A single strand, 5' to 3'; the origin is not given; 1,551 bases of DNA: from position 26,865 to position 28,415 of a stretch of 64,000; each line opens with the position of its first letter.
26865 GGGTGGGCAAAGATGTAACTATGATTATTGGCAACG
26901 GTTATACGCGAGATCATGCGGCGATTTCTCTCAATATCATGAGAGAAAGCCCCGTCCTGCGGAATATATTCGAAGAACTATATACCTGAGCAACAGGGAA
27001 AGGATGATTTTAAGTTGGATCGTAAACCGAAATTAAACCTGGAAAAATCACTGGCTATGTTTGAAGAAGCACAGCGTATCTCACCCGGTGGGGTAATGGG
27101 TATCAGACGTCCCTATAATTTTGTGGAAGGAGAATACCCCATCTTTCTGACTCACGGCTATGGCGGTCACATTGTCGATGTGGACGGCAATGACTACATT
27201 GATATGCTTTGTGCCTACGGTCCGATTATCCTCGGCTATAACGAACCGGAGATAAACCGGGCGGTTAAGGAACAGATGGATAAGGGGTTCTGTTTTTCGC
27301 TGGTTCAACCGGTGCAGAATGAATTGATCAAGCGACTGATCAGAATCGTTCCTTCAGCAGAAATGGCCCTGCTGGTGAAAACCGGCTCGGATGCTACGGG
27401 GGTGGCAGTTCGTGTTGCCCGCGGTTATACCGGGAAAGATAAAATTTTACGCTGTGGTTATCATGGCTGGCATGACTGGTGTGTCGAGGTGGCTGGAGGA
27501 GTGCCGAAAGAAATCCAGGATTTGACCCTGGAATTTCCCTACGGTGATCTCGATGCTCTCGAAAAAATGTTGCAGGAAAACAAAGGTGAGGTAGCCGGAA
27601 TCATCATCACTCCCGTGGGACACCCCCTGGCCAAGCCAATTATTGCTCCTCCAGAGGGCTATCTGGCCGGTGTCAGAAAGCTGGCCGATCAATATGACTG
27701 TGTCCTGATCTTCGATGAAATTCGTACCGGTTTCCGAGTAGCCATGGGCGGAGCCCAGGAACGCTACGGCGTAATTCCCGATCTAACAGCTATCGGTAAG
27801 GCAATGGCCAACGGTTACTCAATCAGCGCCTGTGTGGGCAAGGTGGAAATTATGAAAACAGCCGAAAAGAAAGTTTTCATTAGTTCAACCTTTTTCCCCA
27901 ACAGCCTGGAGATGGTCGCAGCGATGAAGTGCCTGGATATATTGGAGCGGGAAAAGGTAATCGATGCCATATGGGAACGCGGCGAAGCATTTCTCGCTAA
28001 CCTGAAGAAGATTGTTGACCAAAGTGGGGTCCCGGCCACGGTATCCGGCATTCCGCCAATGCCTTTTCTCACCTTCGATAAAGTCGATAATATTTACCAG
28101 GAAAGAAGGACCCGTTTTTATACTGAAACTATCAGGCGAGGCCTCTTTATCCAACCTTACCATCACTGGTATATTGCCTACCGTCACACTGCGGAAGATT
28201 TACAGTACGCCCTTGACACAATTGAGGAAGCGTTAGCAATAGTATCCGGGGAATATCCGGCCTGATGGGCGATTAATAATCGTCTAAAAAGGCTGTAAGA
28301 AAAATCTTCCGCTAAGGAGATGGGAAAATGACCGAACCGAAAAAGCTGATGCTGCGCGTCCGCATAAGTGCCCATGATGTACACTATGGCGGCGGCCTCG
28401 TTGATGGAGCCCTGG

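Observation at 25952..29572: Partial lysine-fermentation cluster carrying both the ammonia-lyase and a class-III aminotransferase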

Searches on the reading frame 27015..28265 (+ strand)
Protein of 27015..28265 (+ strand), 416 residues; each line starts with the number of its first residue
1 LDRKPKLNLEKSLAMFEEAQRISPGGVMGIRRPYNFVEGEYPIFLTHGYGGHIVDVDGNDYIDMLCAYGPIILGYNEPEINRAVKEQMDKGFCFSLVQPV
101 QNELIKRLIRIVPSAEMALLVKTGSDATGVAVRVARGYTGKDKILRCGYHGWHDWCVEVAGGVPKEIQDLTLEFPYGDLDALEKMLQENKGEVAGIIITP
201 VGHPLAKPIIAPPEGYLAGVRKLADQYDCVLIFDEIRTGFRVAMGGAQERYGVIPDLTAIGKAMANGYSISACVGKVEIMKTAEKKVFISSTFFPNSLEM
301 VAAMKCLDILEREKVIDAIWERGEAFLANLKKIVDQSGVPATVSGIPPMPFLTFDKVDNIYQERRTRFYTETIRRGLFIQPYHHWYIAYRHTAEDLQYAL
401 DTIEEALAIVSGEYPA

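Call 4: search_protein_families(library=pfam, proteins=[window:27015-28265:+])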
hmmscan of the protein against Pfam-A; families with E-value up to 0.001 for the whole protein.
window:27015-28265:+ (416 aa): 1 family
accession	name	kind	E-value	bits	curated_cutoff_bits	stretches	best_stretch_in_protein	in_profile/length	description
PF00202.27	Aminotran_3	-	3.9e-55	187.6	30.5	1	40-406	8-402/403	Aminotransferase class-III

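Call 5: search_protein_families(library=ncbifam, proteins=[window:27015-28265:+])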
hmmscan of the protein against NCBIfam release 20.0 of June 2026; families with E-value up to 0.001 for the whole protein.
window:27015-28265:+ (416 aa): 70 families (the best 25 are shown)
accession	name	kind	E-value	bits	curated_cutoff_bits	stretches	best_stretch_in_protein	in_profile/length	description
NF041362.1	GntE_guanitoxin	equivalog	9.9e-88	294.5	525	1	8-398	4-424/426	guanitoxin biosynthesis PLP-dependent transaminase GntE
NF000818.0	PRK00062.1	subfamily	8.8e-85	284.9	398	1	9-408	3-425/429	glutamate-1-semialdehyde 2,1-aminomutase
TIGR00713.1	hemL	equivalog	1.3e-84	284.3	527.3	1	12-408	2-421/423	glutamate-1-semialdehyde 2,1-aminomutase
NF004856.0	PRK06209.1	equivalog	4.9e-83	279.1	486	1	7-409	6-415/450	glutamate-1-semialdehyde 2,1-aminomutase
NF009055.0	PRK12389.1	equivalog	9.3e-71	238.7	637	1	8-409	2-427/431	glutamate-1-semialdehyde 2,1-aminomutase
NF001864.0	PRK00615.1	equivalog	2.1e-44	151.8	706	1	10-408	5-427/433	glutamate-1-semialdehyde aminotransferase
NF004426.0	PRK05769.1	equivalog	1.7e-39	135.9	552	2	189-379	218-405/441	acetyl ornithine aminotransferase family protein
TIGR00707.1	argD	subfamily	1.9e-37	129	410.05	1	40-345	8-320/381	acetylornithine/succinylornithine family transaminase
NF053554.1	prodigi_MAP_PigE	equivalog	2.4e-37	128.7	850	1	45-356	404-729/837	prodigiosin MAP biosynthesis aminotransferase PigE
TIGR01885.1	Orn_aminotrans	equivalog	1.1e-35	123.2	378.4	2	173-348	167-339/402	ornithine--oxo-acid transaminase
TIGR00508.1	bioA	equivalog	4e-35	121.2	405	2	179-407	182-418/419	adenosylmethionine--8-amino-7-oxononanoate transaminase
NF005993.0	PRK08117.1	subfamily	5.8e-35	120.7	574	2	180-349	193-362/433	aspartate aminotransferase family protein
NF004718.0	PRK06062.1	subfamily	7.1e-35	120.4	472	2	180-345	204-372/454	hypothetical protein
NF006368.0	PRK08593.1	equivalog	3e-34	118.4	570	2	191-335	208-350/448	aspartate aminotransferase family protein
NF006228.0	PRK08360.1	equivalog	1.2e-33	116.4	608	2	192-346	204-356/443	aspartate aminotransferase family protein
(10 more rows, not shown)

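Call 9: find_homologous_proteins(query=window:27015-28265:+)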
Query window:27015-28265:+ (416 aa): 7365 proteins with E <= 0.001 among 8000 candidates; the best 120 are listed.
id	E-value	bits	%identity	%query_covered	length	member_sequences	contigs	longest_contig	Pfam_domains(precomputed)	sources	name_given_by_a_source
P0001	1.2e-270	916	94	100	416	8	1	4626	PF00202.28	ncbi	ncbi:MAG: aminotransferase class III-fold pyridoxal phosphate-dependent enzyme [Bacillota bacterium]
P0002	4.0e-240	815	82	100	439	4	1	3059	PF00155.28,PF00202.28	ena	-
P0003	3.0e-239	812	83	100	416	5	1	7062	PF00155.28,PF00202.28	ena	-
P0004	5.3e-239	811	84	99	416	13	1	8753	PF00155.28,PF00202.28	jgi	-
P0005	5.5e-238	808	83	100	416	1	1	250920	PF00155.28,PF00202.28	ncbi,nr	ncbi:MAG: aminotransferase class III-fold pyridoxal phosphate-dependent enzyme [Bacillota bacterium]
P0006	2.4e-236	803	82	100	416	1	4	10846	PF00155.28,PF00202.28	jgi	jgi:glutamate-1-semialdehyde-2,1-aminomutase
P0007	1.6e-235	800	83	98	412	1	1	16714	PF00202.28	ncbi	-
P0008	1.7e-235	800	82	100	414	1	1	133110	PF00155.28,PF00202.28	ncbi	ncbi:MAG: aminotransferase class III-fold pyridoxal phosphate-dependent enzyme [Bacillota bacterium]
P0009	3.0e-235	799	82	100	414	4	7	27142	PF00155.28,PF00202.28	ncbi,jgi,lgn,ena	-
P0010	2.5e-234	796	82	100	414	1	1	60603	PF00155.28,PF00202.28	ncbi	-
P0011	3.2e-234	796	81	100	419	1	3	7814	PF00202.28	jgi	jgi:glutamate-1-semialdehyde-2,1-aminomutase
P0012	9.6e-234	794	82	100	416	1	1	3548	PF00155.28,PF00202.28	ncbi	-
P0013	1.2e-233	794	82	100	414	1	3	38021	PF00155.28,PF00202.28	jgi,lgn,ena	-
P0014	1.3e-233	794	81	100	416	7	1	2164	PF00155.28,PF00202.28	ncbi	-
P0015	3.0e-233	792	80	100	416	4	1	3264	PF00202.28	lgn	-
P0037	7.3e-227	771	78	100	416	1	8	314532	PF00202.28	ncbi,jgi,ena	-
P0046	2.5e-224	763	77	100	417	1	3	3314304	PF00155.28,PF00202.28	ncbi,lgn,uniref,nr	ncbi:aspartate aminotransferase family protein [Zhaonella formicivorans]|uniref:aspartate aminotrans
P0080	3.9e-218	743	79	96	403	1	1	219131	PF00155.28,PF00202.28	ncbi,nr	ncbi:MAG: glutamate-1-semialdehyde 2,1-aminomutase [Desulfitibacter sp. BRH_c19]|nr:MAG: glutamate-1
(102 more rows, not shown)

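Call 15: search_solved_structures(query=window:27015-28265:+, max_evalue=1e-20)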
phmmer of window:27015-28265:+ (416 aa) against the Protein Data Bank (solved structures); distinct sequences matched with E-value up to 1e-20: 70 (the best 60 are shown).
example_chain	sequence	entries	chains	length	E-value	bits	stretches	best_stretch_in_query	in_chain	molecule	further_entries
3bs8_A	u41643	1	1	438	4.2e-65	223.6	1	9-411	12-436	Glutamate-1-semialdehyde 2,1-aminomutase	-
6w80_A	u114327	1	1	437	2.8e-64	220.9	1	7-387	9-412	Glutamate-1-semialdehyde 2,1-aminomutase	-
5i92_A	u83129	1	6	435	6.9e-62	213.1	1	9-409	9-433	Glutamate-1-semialdehyde 2,1-aminomutase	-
2epj_A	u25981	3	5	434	8.6e-62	212.7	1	10-412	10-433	Glutamate-1-semialdehyde 2,1-aminomutase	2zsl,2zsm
3k28_A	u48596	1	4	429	2.8e-61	211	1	9-406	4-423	Glutamate-1-semialdehyde 2,1-aminomutase 2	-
2hoy_A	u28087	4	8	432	2.9e-61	211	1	11-401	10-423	Glutamate-1-semialdehyde 2,1-aminomutase (GSAM) apo-form | Glutamate-1-semialdehyde 2,1-aminomutase (GSAM) pmp-form | Glutamate-1-semialdehyde 2,1-aminomutase (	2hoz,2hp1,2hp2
3fq7_A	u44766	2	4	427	3.5e-61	210.7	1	11-401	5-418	Glutamate-1-semialdehyde 2,1-aminomutase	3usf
2gsa_A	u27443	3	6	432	5.3e-61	210.1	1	11-401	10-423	GLUTAMATE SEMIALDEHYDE AMINOTRANSFERASE | PROTEIN (GLUTAMATE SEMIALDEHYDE AMINOTRANSFERASE)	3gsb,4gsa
3fq8_A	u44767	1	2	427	6.8e-61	209.8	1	11-401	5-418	Glutamate-1-semialdehyde 2,1-aminomutase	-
4e77_A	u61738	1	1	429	9e-61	209.4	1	10-402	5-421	Glutamate-1-semialdehyde 2,1-aminomutase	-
3fqa_A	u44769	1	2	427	1.2e-60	208.9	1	11-401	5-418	Glutamate-1-semialdehyde 2,1-aminomutase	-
2e7u_A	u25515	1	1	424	7e-59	203.1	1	12-407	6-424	Glutamate-1-semialdehyde 2,1-aminomutase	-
2cfb_A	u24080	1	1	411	8.8e-58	199.5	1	24-319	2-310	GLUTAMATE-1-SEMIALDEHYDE 2,1-AMINOMUTASE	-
3l44_A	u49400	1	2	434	3.7e-55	190.9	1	10-410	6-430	Glutamate-1-semialdehyde 2,1-aminomutase 1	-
6hbs_A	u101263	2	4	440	2.3e-54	188.2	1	15-411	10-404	Aminopentol aminotransferase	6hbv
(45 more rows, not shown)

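Call 17: find_encoding_contigs(protein=window:27015-28265:+, flank=10000, max_places=6)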
Protein window:27015-28265:+ (416 aa): no gene with exactly this product is on record in the collection.

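Call 21: find_encoding_contigs(protein=P0046, flank=10000, max_places=3)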
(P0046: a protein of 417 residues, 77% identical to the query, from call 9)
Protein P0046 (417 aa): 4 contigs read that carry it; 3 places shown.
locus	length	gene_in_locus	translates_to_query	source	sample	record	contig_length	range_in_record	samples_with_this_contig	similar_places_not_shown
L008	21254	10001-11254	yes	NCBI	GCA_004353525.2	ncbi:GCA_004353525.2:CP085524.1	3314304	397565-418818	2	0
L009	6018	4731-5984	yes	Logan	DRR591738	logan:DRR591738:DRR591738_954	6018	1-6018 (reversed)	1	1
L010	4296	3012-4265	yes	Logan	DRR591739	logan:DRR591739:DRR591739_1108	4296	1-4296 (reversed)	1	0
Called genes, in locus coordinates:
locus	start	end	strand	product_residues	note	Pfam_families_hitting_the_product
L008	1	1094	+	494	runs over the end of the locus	PF06253:MTTB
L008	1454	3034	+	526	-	PF03553:Na_H_antiporter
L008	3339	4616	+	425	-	PF04055:Radical_SAM, PF12544:LAM_C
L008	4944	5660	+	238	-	PF01144:CoA_trans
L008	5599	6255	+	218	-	PF01144:CoA_trans, PF13336:AcetylCoA_hyd_C (weak)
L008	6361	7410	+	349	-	PF09505:Dimeth_Pyl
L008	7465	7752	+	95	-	PF09505:Dimeth_Pyl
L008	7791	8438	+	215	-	PF02607:B12-binding_2, PF02310:B12-binding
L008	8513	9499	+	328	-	PF06253:MTTB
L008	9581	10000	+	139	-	PF06253:MTTB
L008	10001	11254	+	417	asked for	PF00202:Aminotran_3, PF00155:Aminotran_1_2 (weak)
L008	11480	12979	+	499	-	PF14821:Thr_synth_N, PF00291:PALP, PF24857:THR4_C (weak)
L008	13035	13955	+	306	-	PF00892:EamA, PF03151:TPT (weak)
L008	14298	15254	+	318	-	PF00753:Lactamase_B, PF23023:Anti-Pycsar_Apyc1 (weak), PF12706:Lactamase_B_2 (weak)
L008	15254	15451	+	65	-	PF11213:DUF3006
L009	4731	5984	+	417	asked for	PF00202:Aminotran_3, PF00155:Aminotran_1_2 (weak)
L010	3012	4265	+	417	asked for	PF00202:Aminotran_3, PF00155:Aminotran_1_2 (weak)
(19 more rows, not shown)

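Call 22: find_encoding_contigs(protein=P0005, flank=10000, max_places=3)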
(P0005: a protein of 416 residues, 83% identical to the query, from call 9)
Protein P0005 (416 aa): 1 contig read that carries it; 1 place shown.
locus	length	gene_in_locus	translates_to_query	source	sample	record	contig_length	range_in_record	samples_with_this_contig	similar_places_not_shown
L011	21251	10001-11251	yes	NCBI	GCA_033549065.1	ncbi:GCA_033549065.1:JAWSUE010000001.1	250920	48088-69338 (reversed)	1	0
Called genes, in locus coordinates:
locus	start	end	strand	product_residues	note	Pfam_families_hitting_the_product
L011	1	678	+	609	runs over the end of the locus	PF00009:GTP_EFTU (weak), PF01926:MMR_HSR1, PF02421:FeoB_N, PF07670:Gate, PF07664:FeoB_C, PF07670:Gate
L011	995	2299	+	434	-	PF01053:Cys_Met_Meta_PP, PF00155:Aminotran_1_2 (weak), PF01041:DegT_DnrJ_EryC1 (weak), PF00266:Aminotran_5 (weak)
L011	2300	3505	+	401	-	PF00561:Abhydrolase_1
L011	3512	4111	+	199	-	PF07021:MetW, PF13489:Methyltransf_23 (weak)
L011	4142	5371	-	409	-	PF13482:RNase_H_2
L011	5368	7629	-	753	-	PF00270:DEAD, PF04851:ResIII, PF00271:Helicase_C, PF22982:WHD_HRQ1, PF09369:MZB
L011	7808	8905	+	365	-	PF12838:Fer4_7 (faint), PF13237:Fer4_10, PF14697:Fer4_21, PF00037:Fer4, PF12797:Fer4_2 (weak), PF12837:Fer4_6 (weak)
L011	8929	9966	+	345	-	PF26370:KDD_N, PF00107:ADH_zinc_N (weak)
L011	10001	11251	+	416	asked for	PF00202:Aminotran_3, PF00155:Aminotran_1_2 (weak)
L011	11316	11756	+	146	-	-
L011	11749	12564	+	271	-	PF05853:BKACE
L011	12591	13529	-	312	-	PF04055:Radical_SAM, PF16199:Radical_SAM_C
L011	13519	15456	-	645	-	PF01134:GIDA, PF07992:Pyr_redox_2 (faint), PF12831:FAD_oxidored (weak), PF21680:GIDA_C_1st, PF13932:SAM_GIDA_C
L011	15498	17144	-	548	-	PF00795:CN_hydrolase, PF02540:NAD_synthase, PF03054:tRNA_Me_trans (weak)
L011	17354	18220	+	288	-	PF00483:NTP_transferase, PF12804:NTP_transf_3 (weak)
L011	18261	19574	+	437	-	PF01425:Amidase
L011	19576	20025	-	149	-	PF07670:Gate (faint)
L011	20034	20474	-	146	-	PF07670:Gate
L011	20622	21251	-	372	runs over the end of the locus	PF13398:Peptidase_M50B (weak), PF02163:Peptidase_M50, PF00571:CBS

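Call 24: find_related_loci(query=A1, collection=genome_contigs, flank=10000)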
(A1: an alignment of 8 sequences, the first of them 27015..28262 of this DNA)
Query A1 (416 aa) in genome_contigs; peptide patterns used: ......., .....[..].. (x = any residue, [..] = any of these).
600 stretches matched a pattern (row limit reached: there are more); 600 encode a relative of the query (tblastn E <= 1e-3); the best 80 are kept; 80 distinct loci.
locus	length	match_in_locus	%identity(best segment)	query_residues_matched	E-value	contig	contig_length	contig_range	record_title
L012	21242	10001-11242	82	1-414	0e+0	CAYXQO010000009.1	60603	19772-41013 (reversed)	MAG TPA_asm: uncultured Syntrophomonadaceae bacterium isolate binchicken_co32_351 genome assembly, contig: NODE_408_leng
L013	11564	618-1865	80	1-416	0e+0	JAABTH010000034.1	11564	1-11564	MAG: Bacillota bacterium isolate S22.Bin020 Scaffold_31, whole genome shotgun sequence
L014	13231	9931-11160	76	6-415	0e+0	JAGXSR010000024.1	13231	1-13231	MAG: Dethiobacter sp. isolate CROMO_A_244 c_000000140783, whole genome shotgun sequence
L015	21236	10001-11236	77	4-415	0e+0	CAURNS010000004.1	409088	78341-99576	MAG TPA_asm: uncultured Pelosinus sp. isolate ERR9968789_bin.10_MetaWRAP_v1.3_MAG genome assembly, contig: ERZ21615840.7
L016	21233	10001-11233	76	5-415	0e+0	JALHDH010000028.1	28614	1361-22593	MAG: bacterium isolate 1-no_shock_S1_038 scaffold_671, whole genome shotgun sequence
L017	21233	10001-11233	75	5-415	0e+0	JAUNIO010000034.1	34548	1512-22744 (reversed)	MAG: bacterium isolate S28M_St_metabat_78 NODE_841_length_34548_cov_24.321370, whole genome shotgun sequence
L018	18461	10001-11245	72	1-415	0e+0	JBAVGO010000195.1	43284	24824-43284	MAG: Lutisporaceae bacterium isolate MFD06945_ilm_asm_bin8 k127_65498, whole genome shotgun sequence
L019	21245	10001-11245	72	1-415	0e+0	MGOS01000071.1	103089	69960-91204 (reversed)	MAG: Clostridiales bacterium GWB2_37_7 gwb2_scaffold_363, whole genome shotgun sequence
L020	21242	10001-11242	71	1-415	0e+0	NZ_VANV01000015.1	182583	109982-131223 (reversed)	Acidaminobacter sp. JC074 scaffold_14, whole genome shotgun sequence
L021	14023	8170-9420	71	5-416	0e+0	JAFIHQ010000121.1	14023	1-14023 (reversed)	MAG: Treponema sp. isolate HJP_bin34 k141_125279, whole genome shotgun sequence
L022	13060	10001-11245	68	1-415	0e+0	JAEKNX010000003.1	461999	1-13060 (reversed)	MAG: Spirochaetales bacterium isolate bin_125 NODE_14_length_461999_cov_47.941728, whole genome shotgun sequence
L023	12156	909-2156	68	5-415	0e+0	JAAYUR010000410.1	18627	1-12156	MAG: Treponema sp. isolate AS27yjCOA_177 28243_AS27, whole genome shotgun sequence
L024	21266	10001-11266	67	5-416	0e+0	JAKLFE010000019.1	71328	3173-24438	MAG: Spirochaetes bacterium isolate RA.bin15 RA.bin15_19, whole genome shotgun sequence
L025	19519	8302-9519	70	6-410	0e+0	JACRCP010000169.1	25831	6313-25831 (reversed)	MAG: Deltaproteobacteria bacterium isolate NC_groundwater_1649_Pr3_B-0.1um_64_26 SR-2_scaffold_141_1498780, whole genome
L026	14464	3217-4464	67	5-415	0e+0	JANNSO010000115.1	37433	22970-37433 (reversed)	MAG: Spirochaetota bacterium isolate SOY_31_metabat_206 SOY_31_k141_3379261, whole genome shotgun sequence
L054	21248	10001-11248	54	1-414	2e-157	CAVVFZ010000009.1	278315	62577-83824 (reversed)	MAG: uncultured delta proteobacterium isolate MFD01721.bin.1.133 genome assembly, contig: contig_17882, whole genome sho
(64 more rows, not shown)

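Call 40: find_encoding_contigs(protein=P0008, flank=10000, max_places=2)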
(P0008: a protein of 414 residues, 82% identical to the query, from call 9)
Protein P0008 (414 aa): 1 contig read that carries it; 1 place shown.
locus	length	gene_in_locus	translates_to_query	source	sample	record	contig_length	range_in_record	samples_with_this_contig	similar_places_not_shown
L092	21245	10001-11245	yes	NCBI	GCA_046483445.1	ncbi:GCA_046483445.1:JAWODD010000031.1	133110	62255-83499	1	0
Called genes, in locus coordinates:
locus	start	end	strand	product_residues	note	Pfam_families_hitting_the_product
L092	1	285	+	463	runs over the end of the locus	PF01790:LGT, PF01641:SelR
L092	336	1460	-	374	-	PF07690:MFS_1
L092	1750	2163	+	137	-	PF01325:Fe_dep_repress, PF12802:MarR_2 (faint), PF13412:HTH_24 (weak), PF14947:HTH_45 (faint), PF01022:HTH_5 (weak), PF09339:HTH_IclR (weak), PF25213:HVO_A0261_N (faint), PF02742:Fe_dep_repr_C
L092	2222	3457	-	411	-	PF13482:RNase_H_2, PF10108:DNA_pol_B_exo2 (weak)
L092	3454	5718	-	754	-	PF00270:DEAD, PF04851:ResIII, PF00271:Helicase_C, PF22982:WHD_HRQ1, PF09369:MZB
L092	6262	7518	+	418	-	PF13353:Fer4_12 (faint), PF04055:Radical_SAM, PF12544:LAM_C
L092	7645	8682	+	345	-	PF26370:KDD_N, PF00107:ADH_zinc_N (weak)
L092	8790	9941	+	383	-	PF03435:Sacchrp_dh_NADP, PF13460:NAD_binding_10 (faint), PF16653:Sacchrp_dh_C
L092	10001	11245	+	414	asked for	PF00202:Aminotran_3, PF00155:Aminotran_1_2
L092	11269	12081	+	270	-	PF05853:BKACE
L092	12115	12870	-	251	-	PF09339:HTH_IclR, PF01614:IclR_C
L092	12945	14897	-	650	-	PF01134:GIDA, PF07992:Pyr_redox_2 (faint), PF21680:GIDA_C_1st, PF13932:SAM_GIDA_C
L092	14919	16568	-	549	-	PF00795:CN_hydrolase, PF02540:NAD_synthase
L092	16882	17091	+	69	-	PF00462:Glutaredoxin, PF13417:GST_N_3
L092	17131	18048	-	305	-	PF01545:Cation_efflux, PF16916:ZT_dimer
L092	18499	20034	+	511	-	PF06253:MTTB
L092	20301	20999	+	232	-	PF02607:B12-binding_2, PF02310:B12-binding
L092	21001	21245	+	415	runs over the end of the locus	PF13649:Methyltransf_25 (weak)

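Call 41: find_encoding_contigs(protein=P0037, flank=10000, max_places=2)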
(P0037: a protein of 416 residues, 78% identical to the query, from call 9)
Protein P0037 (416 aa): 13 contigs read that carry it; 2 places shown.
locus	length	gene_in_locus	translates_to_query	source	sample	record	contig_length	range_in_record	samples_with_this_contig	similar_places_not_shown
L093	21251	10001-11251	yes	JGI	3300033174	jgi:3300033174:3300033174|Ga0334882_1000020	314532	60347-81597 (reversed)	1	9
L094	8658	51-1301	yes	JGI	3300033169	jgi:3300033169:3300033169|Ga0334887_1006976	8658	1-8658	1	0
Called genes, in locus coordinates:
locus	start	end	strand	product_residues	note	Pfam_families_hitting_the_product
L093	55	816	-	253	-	PF00977:His_biosynth, PF01207:Dus (faint)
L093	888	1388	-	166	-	PF00583:Acetyltransf_1, PF13673:Acetyltransf_10 (weak), PF13508:Acetyltransf_7 (weak)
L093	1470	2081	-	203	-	PF00300:His_Phos_1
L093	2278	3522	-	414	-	PF13482:RNase_H_2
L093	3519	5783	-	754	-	PF00270:DEAD, PF04851:ResIII, PF00271:Helicase_C, PF22982:WHD_HRQ1, PF09369:MZB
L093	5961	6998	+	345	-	PF26370:KDD_N, PF00107:ADH_zinc_N (weak)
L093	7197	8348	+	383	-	PF03435:Sacchrp_dh_NADP, PF13460:NAD_binding_10 (weak), PF16653:Sacchrp_dh_C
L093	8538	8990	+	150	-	-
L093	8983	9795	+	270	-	PF05853:BKACE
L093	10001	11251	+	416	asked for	PF00202:Aminotran_3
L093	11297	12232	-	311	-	PF04055:Radical_SAM, PF16199:Radical_SAM_C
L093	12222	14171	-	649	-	PF01134:GIDA, PF07992:Pyr_redox_2 (weak), PF12831:FAD_oxidored (weak), PF21680:GIDA_C_1st, PF13932:SAM_GIDA_C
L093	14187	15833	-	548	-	PF00795:CN_hydrolase, PF02540:NAD_synthase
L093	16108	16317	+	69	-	PF00462:Glutaredoxin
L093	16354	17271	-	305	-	PF01545:Cation_efflux, PF16916:ZT_dimer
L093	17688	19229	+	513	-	PF06253:MTTB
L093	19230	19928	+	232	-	PF02607:B12-binding_2, PF02310:B12-binding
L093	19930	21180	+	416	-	PF13649:Methyltransf_25 (weak), PF13847:Methyltransf_31 (faint)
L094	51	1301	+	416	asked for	PF00202:Aminotran_3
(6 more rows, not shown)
